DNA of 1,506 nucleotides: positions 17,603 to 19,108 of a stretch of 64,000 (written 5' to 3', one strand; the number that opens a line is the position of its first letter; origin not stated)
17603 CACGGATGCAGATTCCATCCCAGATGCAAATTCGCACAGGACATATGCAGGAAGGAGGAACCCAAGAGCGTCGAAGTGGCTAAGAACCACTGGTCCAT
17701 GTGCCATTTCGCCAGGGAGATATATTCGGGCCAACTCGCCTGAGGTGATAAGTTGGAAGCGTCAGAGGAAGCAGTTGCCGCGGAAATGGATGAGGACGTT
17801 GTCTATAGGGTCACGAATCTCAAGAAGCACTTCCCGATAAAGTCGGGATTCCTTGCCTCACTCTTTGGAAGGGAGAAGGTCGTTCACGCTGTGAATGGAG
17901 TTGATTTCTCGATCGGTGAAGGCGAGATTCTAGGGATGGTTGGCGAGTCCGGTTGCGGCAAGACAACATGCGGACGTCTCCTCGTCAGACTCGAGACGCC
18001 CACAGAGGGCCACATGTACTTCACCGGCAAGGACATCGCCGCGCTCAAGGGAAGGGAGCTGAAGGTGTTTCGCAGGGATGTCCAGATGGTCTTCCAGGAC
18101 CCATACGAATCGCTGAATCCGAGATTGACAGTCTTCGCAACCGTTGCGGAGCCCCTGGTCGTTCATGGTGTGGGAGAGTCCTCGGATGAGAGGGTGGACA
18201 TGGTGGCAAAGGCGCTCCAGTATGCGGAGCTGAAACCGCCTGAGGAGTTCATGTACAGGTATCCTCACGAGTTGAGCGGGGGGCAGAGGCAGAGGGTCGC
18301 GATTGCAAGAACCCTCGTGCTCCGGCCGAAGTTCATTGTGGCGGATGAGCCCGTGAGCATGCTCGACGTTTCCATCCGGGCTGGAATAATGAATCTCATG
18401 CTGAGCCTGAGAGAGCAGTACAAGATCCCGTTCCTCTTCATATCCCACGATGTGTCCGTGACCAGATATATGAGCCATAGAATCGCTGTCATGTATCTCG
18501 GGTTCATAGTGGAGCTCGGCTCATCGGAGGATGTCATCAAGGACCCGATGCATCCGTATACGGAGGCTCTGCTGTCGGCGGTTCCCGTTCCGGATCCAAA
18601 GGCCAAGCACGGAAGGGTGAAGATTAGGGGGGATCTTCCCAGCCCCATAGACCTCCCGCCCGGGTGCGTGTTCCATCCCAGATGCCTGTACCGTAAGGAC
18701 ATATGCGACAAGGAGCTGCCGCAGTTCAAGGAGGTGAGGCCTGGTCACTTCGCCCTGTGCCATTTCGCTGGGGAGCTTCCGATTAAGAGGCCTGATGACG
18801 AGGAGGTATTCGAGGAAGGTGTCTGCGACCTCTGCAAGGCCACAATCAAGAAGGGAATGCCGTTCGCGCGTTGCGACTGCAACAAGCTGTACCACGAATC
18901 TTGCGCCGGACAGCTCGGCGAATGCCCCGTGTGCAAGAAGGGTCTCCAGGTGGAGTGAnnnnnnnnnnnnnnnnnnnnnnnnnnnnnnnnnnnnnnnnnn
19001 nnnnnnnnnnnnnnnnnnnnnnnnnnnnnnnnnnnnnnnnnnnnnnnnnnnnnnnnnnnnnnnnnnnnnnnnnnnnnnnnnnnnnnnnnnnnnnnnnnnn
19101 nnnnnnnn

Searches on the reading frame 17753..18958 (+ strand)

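Call 7: search_protein_families(library=pfam, proteins=[window:17753-18958:+])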
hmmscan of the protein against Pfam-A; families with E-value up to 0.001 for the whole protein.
window:17753-18958:+ (401 aa): 2 families
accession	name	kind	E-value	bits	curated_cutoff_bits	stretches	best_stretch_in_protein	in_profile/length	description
PF00005.33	ABC_tran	-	1.3e-32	113.7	25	1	48-201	2-136/137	ABC transporter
PF08352.17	oligo_HPY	-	1.5e-20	73.7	27.1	1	253-318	1-65/65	Oligopeptide/dipeptide transporter, C-terminal region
